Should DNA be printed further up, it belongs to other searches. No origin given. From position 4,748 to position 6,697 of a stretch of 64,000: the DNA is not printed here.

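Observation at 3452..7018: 1188-aa Toprim-like x2 / TPR / DnaQ-exonuclease protein with a proline-rich N-terminus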

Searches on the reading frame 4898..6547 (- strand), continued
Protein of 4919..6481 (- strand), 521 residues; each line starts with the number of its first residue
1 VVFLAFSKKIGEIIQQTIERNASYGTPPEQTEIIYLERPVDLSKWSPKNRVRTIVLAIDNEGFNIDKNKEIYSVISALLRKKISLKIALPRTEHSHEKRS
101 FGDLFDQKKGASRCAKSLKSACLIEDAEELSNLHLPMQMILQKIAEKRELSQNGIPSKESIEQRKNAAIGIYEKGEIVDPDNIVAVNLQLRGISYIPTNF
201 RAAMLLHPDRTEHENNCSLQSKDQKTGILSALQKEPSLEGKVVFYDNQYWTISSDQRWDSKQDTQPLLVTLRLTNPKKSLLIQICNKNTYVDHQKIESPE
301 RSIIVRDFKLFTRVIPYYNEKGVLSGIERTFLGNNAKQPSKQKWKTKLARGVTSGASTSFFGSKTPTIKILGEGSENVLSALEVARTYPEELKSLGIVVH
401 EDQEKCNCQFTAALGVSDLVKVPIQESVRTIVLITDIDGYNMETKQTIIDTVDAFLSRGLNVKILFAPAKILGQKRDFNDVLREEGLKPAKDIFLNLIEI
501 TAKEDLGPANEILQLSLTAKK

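Call 45: search_protein_families(library=pfam, proteins=[P0036, P0021, P0068, P0070, P0050, P0063, P0020, P0025], max_evalue=0.001)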
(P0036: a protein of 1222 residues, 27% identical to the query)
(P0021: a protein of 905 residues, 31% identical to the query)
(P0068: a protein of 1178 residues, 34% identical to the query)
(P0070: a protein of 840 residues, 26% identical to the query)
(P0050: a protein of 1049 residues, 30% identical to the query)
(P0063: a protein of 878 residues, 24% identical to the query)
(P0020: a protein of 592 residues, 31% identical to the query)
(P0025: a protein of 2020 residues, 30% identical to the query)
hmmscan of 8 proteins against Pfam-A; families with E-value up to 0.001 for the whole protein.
P0036 (1222 aa): 4 families
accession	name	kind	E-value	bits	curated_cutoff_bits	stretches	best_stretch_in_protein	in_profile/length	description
PF11074.14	DUF2779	-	1.2e-10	42.2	23.3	1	179-313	2-113/126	Domain of unknown function(DUF2779)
PF07719.23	TPR_2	-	1.2e-06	28.6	27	0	938-962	3-27/34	Tetratricopeptide repeat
PF13424.12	TPR_12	-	4.6e-06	27.2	30.1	0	978-1043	5-73/77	Tetratricopeptide repeat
PF00515.34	TPR_1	-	0.00021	21.4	27.8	0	1021-1040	7-26/34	Tetratricopeptide repeat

P0021 (905 aa): 13 families
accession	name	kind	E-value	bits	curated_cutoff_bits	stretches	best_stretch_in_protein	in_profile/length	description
PF00929.31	RNase_T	-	2.5e-22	80.6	24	1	733-889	1-164/164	Exonuclease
PF00515.34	TPR_1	-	3.3e-15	55.6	27.8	1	599-622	6-29/34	Tetratricopeptide repeat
PF07719.23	TPR_2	-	9e-13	47.7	27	1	599-622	6-29/34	Tetratricopeptide repeat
PF13424.12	TPR_12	-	4.2e-09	36.9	30.1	1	598-661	6-76/77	Tetratricopeptide repeat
PF13181.12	TPR_8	-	6.2e-09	35.8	25.7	0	599-622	6-29/34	Tetratricopeptide repeat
PF13362.12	Toprim_3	-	9.5e-09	36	27.2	1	389-484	4-95/95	Toprim domain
PF13176.12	TPR_7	-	8.8e-08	32.1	27.9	0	633-661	2-30/36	Tetratricopeptide repeat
PF25068.1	ARM_TT21_4th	-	1.5e-06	29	30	1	598-658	3-60/153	Tetratricopeptide repeat protein 21 forth ARM domain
PF13174.12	TPR_6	-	0.00019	22.3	26.3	0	599-622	5-28/33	Tetratricopeptide repeat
PF13414.12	TPR_11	-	0.00023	21.2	26.8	0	575-593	1-19/42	TPR repeat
PF12895.13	ANAPC3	-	0.00061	20.4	27.2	0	601-654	30-80/82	Anaphase-promoting complex, cyclosome, subunit 3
PF14559.12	TPR_19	-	0.00076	20.2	25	0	607-656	4-51/68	Tetratricopeptide repeat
PF16473.11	Rv2179c-like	-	0.00084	19.5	27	0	732-887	2-171/177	3'-5' exoribonuclease Rv2179c-like domain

P0068 (1178 aa): 4 families
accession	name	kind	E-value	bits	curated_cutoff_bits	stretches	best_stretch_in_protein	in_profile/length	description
PF00929.31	RNase_T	-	1.5e-25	91.1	24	1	276-439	1-164/164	Exonuclease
PF23639.1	DUF7146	-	4.4e-11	43.5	27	1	784-873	3-91/105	Domain of unknown function (DUF7146)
PF13362.12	Toprim_3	-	5.9e-06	27.1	27.2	1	962-1027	32-92/95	Toprim domain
PF16473.11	Rv2179c-like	-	6.3e-05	23.2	27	1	276-408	3-152/177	3'-5' exoribonuclease Rv2179c-like domain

P0070 (840 aa): 1 family
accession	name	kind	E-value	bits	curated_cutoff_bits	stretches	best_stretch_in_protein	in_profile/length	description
PF00929.31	RNase_T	-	1.8e-18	68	24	1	105-256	10-164/164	Exonuclease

P0050 (1049 aa): 4 families
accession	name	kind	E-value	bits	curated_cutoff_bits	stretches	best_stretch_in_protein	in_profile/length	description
PF00929.31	RNase_T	-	1.9e-26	94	24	1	231-400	1-164/164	Exonuclease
PF23639.1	DUF7146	-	9e-15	55.4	27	2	427-490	13-78/105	Domain of unknown function (DUF7146)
PF21762.3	DEDDh_C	-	2.7e-05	24.9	27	1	318-398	109-183/188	DNA polymerase III subunit epsilon-like, C-terminal domain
PF13362.12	Toprim_3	-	0.00053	20.8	27.2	0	911-984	24-92/95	Toprim domain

P0063 (878 aa): 3 families
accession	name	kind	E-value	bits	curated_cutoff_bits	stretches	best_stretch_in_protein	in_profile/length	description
PF23639.1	DUF7146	-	1.5e-30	106.1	27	2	410-491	3-85/105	Domain of unknown function (DUF7146)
PF13362.12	Toprim_3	-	3.6e-21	75.9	27.2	1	530-629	2-95/95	Toprim domain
PF07057.17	TraI_C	-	0.00012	22.5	27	0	407-552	12-135/154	DNA helicase TraI, C-terminal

P0020 (592 aa): 2 families
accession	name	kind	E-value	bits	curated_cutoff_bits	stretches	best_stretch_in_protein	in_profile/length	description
PF23639.1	DUF7146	-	2.1e-12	47.8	27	1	314-414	2-100/105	Domain of unknown function (DUF7146)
PF13362.12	Toprim_3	-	6.1e-07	30.2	27.2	1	476-550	19-90/95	Toprim domain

P0025 (2020 aa): 6 families
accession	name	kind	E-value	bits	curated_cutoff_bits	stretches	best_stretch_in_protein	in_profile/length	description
PF13604.12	AAA_30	-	1e-48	166.1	27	2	735-940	2-182/191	AAA domain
PF13245.12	AAA_19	-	5.1e-19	69.2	25.1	1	746-889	6-132/134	AAA domain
PF23639.1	DUF7146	-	2e-16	60.7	27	1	1726-1815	2-92/105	Domain of unknown function (DUF7146)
PF13362.12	Toprim_3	-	8.7e-13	49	27.2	1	1849-1947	3-95/95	Toprim domain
PF22232.2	TraI_hel_assoc_N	-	5.4e-08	33.8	27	0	833-880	51-98/99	TraI helicase-associated ssDNA bd, N-terminal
PF13086.12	AAA_11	-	0.00023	21.4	27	0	735-777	2-43/257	AAA domain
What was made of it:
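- The partner nuclease is interchangeable: DnaQ-type or DUF2779 (call 45).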

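Call 50: find_related_loci(query=A5, collection=genome_contigs, flank=6000)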
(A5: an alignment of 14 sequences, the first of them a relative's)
Query A5 (1081 aa) in genome_contigs; peptide patterns used: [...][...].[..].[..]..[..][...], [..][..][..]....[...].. (x = any residue, [..] = any of these).
91 stretches matched a pattern; 3 encode a relative of the query (tblastn E <= 1e-3); 3 distinct loci.
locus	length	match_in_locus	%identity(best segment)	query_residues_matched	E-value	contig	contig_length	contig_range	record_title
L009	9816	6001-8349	27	198-1008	9e-76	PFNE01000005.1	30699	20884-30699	MAG: Alphaproteobacteria bacterium CG_4_10_14_0_8_um_filter_37_21 CG_4_10_14_0.8_um_filter_scaffold_646_c, whole genome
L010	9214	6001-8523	33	111-1046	2e-64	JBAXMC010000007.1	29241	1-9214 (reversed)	MAG: Myxococcaceae bacterium isolate ELA443 MAG443_7, whole genome shotgun sequence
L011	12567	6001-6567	23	763-979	1e-8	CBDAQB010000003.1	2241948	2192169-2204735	MAG: Acetobacteraceae bacterium isolate 95152cde-c084-4bcc-b57e-f492444afcc6 genome assembly, contig: contig_3, whole ge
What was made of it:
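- Closest known: Permuted sister family. Different: In the genome scan it was found in an alphaproteobacterial MAG and a MAG labelled Myxococcaceae (call 50).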

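Call 53: search_protein_families(library=pfam, proteins=[L009:20-1594:+, L009:1598-3163:+, L009:3144-4607:+, L009:4604-5335:+, L009:5560-8583:+, L009:9125-9736:+, L010:32-901:+, L010:1502-3634:-, L010:3668-4990:-, L010:5179-8418:+], max_evalue=0.00001)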
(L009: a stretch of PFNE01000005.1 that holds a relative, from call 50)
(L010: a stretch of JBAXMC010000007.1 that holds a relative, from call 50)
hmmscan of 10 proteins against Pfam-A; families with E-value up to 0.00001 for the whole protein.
L009:20-1594:+ (524 aa): 3 families
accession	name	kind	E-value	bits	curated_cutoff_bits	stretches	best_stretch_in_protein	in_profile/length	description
PF00361.26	Proton_antipo_M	-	2.1e-83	280.3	21.5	1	7-301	1-289/294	NADH:quinone oxidoreductase/Mrp antiporter, TM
PF06455.17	NADH5_C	-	4.5e-14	52.9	28.2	1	312-508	1-180/181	NADH dehydrogenase subunit 5 C-terminus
PF01010.25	Proton_antipo_C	-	5.2e-06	26.7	26.8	0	330-454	88-237/243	NADH-dehyrogenase subunit F, TMs, (complex I) C-terminus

L009:1598-3163:+ (521 aa): 1 family
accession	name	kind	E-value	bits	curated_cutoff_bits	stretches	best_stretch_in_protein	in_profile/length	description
PF00361.26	Proton_antipo_M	-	4.6e-80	269.4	21.5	1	133-411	1-283/294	NADH:quinone oxidoreductase/Mrp antiporter, TM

L009:3144-4607:+ (487 aa): 1 family
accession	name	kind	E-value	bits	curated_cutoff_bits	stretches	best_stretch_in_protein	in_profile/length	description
PF00361.26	Proton_antipo_M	-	2.9e-63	214.2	21.5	1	124-421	1-293/294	NADH:quinone oxidoreductase/Mrp antiporter, TM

L009:4604-5335:+ (243 aa): 1 family
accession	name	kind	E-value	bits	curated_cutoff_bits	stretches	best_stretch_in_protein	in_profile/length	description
PF01578.25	Cytochrom_C_asm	-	7.1e-28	98.1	29.9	1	39-191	36-212/212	Cytochrome C assembly protein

L009:5560-8583:+ (1007 aa): 1 family
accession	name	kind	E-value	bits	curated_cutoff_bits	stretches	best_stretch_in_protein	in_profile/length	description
PF23639.1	DUF7146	-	1.9e-08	35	27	1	652-732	3-84/105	Domain of unknown function (DUF7146)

L009:9125-9736:+ (203 aa): 0 families

L010:32-901:+ (289 aa): 2 families
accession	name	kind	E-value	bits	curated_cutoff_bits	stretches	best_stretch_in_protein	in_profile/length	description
PF02518.31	HATPase_c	-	4.4e-15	56.5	26.4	1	41-146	4-109/111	Histidine kinase-, DNA gyrase B-, and HSP90-like ATPase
PF14501.12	HATPase_c_5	-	5.5e-08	33.1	22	1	40-134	3-92/102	GHKL domain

L010:1502-3634:- (710 aa): 6 families
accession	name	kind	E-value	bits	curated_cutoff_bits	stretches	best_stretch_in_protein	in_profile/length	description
PF03924.19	CHASE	-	9.4e-38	130.3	25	1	73-248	4-189/189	CHASE domain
PF02518.31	HATPase_c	-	6.9e-28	97.7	26.4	1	593-703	1-110/111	Histidine kinase-, DNA gyrase B-, and HSP90-like ATPase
PF00512.31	HisKA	-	7.8e-17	61.5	26.9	1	478-544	2-65/66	His Kinase A (phospho-acceptor) domain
PF00989.32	PAS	-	1.6e-15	57.5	22.6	1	344-468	4-113/113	PAS fold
PF13426.13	PAS_9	-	1.2e-13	51.6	27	1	352-470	2-103/103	PAS domain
PF08448.16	PAS_4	-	5.5e-07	30.2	23.1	1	348-472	2-109/110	PAS fold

L010:3668-4990:- (440 aa): 7 families
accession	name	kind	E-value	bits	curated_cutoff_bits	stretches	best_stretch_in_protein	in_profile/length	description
PF00132.30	Hexapep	-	1.7e-26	91.2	27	2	304-338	1-35/36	Bacterial transferase hexapeptide (six repeats)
PF12804.13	NTP_transf_3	-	2.4e-19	70.5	27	1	15-152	1-139/160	MobA-like NTP transferase domain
PF00483.29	NTP_transferase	-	5.3e-15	56.1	21.2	1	16-209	3-205/245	Nucleotidyl transferase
PF01128.25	IspD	-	1.7e-11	44.7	27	1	15-138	3-127/221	2-C-methyl-D-erythritol 4-phosphate cytidylyltransferase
PF25084.1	LbH_EIF2B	-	3.8e-11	43.4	54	1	273-340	7-73/105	EIF2B subunit epsilon LbH domain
PF14602.12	Hexapep_2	-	1.2e-09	38.2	27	0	384-415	4-33/34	Hexapeptide repeat of succinyl-transferase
PF25087.1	GMPPB_C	-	4.5e-08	33.2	39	1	266-331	19-83/110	GMPPB C-terminal domain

L010:5179-8418:+ (1079 aa): 2 families
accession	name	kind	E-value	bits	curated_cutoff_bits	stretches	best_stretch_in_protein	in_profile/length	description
PF00929.31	RNase_T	-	1.5e-23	84.5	24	1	368-528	1-164/164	Exonuclease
PF23639.1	DUF7146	-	8e-19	68.4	27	2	799-891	4-98/105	Domain of unknown function (DUF7146)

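Call 60: search_protein_families(library=padloc, proteins=[P0016, P0036], max_evalue=0.01)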
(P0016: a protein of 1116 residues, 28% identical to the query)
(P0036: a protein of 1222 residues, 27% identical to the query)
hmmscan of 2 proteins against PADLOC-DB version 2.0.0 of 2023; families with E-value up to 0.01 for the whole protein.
P0016 (1116 aa): 3 families
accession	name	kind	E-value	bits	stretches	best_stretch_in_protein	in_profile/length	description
PDLC01247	DEDDh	-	1.2e-25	88.8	1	223-382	1-138/139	"CAS-I,CAS-II,CAS-III,CAS-IV,CAS-V,CAS-VI; associated"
PDLC05027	PDC-S48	-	2.5e-24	84.2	1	221-391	5-172/411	-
PDLC05028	PDC-S48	-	2.5e-14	50.7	1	221-328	19-126/512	-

P0036 (1222 aa): 0 families

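Call 64: search_solved_structures(query=A3, max_evalue=10, show_alignments=3)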
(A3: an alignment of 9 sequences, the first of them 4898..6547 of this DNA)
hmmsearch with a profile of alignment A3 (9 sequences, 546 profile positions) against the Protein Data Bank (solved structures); distinct sequences matched with E-value up to 10: 3.
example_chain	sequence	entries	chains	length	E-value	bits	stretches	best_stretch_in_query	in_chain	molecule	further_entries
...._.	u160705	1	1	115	0.096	14.3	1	282-338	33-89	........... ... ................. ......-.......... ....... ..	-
9q7y_B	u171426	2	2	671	1.4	10.5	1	282-338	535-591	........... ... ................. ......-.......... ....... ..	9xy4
8snm_B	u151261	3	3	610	1.6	10.3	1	282-338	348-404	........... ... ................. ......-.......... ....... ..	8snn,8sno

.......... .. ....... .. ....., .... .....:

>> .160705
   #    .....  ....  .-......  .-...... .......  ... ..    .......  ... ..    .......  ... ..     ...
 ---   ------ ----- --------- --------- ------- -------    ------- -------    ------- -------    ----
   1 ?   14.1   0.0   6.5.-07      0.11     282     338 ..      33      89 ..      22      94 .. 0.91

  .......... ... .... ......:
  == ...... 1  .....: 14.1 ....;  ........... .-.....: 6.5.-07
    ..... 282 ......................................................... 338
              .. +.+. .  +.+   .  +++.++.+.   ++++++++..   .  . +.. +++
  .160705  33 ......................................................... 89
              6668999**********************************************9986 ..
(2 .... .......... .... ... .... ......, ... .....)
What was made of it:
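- Closest known: Bacterial DnaG and phage T7 gp4 / twinkle-type primases. Different: There is no detectable sequence similarity by profile search of PDB (call 64).
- A family profile finds no primase in PDB by sequence (call 64).
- Tried and rejected: A family profile against PDB found nothing relevant (call 64).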

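Call 67: fold_search(model_id=the predicted structure, library=viral)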
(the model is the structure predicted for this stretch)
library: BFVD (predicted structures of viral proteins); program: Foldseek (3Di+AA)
matches with E <= 10: 823; with E <= 0.001: 31
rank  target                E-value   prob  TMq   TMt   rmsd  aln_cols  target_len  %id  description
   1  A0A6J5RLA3            5.5e-08  1.00  0.31  0.21  11.7       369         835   11  Archaeal primase DnaG/twinkle, TOPRIM domain [uncultured Caudovirales phage]
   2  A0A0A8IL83            7.7e-08  1.00  0.30  0.38  16.1       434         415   11  (no name in the UniProt tables at hand)
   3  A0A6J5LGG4            1.9e-07  1.00  0.27  0.45  12.4       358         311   10  TOPRIM domain containing protein [uncultured Caudovirales phage]
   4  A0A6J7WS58            1.2e-06  1.00  0.23  0.34  14.0       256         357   15  DNA primase, catalytic core, N-terminal [uncultured Caudovirales phage]
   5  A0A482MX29            3.5e-06  1.00  0.26  0.47   5.4       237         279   18  Putative DNA primase [Escherichia phage vB_EcoM_HdK5]
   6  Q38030                6.1e-06  1.00  0.23  0.24   6.8       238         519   12  ORF 9 [Streptomyces phage phiC31]
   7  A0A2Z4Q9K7            2.8e-05  1.00  0.21  0.14   7.0       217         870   15  DNA helicase [Microbacterium phage Zeta1847]
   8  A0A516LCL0            3.2e-05  1.00  0.24  0.23   4.5       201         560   15  (no name in the UniProt tables at hand)
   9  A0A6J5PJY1            3.4e-05  1.00  0.25  0.20   5.0       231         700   14  Archaeal primase DnaG/twinkle, TOPRIM domain [uncultured Caudovirales phage]
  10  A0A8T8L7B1            3.8e-05  1.00  0.26  0.43   4.6       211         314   15  (no name in the UniProt tables at hand)
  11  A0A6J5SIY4            4.7e-05  1.00  0.23  0.18   4.4       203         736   13  Archaeal primase DnaG/twinkle, TOPRIM domain [uncultured Caudovirales phage]
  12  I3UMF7                4.7e-05  1.00  0.23  0.21   7.6       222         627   15  DNA primase [Colwellia phage 9A]
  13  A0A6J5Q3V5            6.9e-05  1.00  0.27  0.17  18.7       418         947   12  Archaeal primase DnaG/twinkle, TOPRIM domain [uncultured Caudovirales phage]
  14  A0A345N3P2            8.5e-05  1.00  0.23  0.16   3.3       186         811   14  (no name in the UniProt tables at hand)
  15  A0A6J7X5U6            8.5e-05  1.00  0.20  0.30   5.3       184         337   14  Toprim-like [uncultured Caudovirales phage]
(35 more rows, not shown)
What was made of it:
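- The best viral matches are all DnaG/twinkle-type primases (call 67).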

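Call 71: search_protein_families(library=ncbifam, proteins=[L003:3917-7975:+, L003:11497-13029:+, L003:14438-15967:+], max_evalue=1e-8)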
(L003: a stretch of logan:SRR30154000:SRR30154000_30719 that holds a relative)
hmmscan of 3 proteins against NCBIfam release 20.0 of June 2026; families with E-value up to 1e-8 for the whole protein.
L003:3917-7975:+ (1352 aa): 5 families
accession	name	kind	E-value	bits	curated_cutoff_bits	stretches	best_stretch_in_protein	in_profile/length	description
TIGR00575.1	dnlj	equivalog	1.3e-108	364.1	444.45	2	734-1236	20-546/652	NAD-dependent DNA ligase LigA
NF005932.1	PRK07956.1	equivalog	6.6e-102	342.1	369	2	733-1274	24-579/664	NAD-dependent DNA ligase LigA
NF010931.0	PRK14351.1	equivalog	1.8e-63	215.2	1051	2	799-1241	134-581/692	NAD-dependent DNA ligase LigA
NF010930.0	PRK14350.1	equivalog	1.7e-45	155.6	652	2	789-1196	102-511/669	NAD-dependent DNA ligase LigA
NF005987.0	PRK08097.1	equivalog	1.4e-37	129.4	498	3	734-881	56-201/562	NAD-dependent DNA ligase LigB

L003:11497-13029:+ (510 aa): 5 families
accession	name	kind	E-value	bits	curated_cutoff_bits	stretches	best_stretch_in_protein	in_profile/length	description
NF007955.0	PRK10674.1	equivalog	8.5e-54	183.2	506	2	193-455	209-465/472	deoxyribodipyrimidine photo-lyase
TIGR03556.1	photolyase_8HDF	exception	5.2e-52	177.3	884.6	1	3-457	4-469/471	deoxyribodipyrimidine photo-lyase, 8-HDF type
TIGR02765.1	crypto_DASH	subfamily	5.5e-50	170.5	317.05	1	2-416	3-431/431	DASH family cryptochrome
TIGR02766.1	crypt_chrom_pln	subfamily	2.9e-46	158.3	603.85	1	2-452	2-476/480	cryptochrome photoreceptor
TIGR00591.1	phr2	superfamily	2e-15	57.1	550.05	1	3-248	25-282/453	deoxyribodipyrimidine photo-lyase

L003:14438-15967:+ (509 aa): 0 families

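Call 72: find_related_loci(query=A3, collection=metagenome_contigs, flank=7000)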
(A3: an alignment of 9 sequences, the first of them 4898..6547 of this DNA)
Query A3 (550 aa) in metagenome_contigs; peptide patterns used: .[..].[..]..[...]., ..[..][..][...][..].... (x = any residue, [..] = any of these).
256 stretches matched a pattern; 1 encode a relative of the query (tblastn E <= 1e-3); 1 distinct loci.
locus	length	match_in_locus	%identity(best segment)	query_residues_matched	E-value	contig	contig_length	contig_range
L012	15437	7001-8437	46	63-533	9e-128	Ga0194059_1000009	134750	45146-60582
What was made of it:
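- Tried and rejected: The JGI metagenome scan re-found only one known contig (call 72).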

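Call 73: find_encoding_contigs(protein=P0010, flank=6000, max_places=2)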
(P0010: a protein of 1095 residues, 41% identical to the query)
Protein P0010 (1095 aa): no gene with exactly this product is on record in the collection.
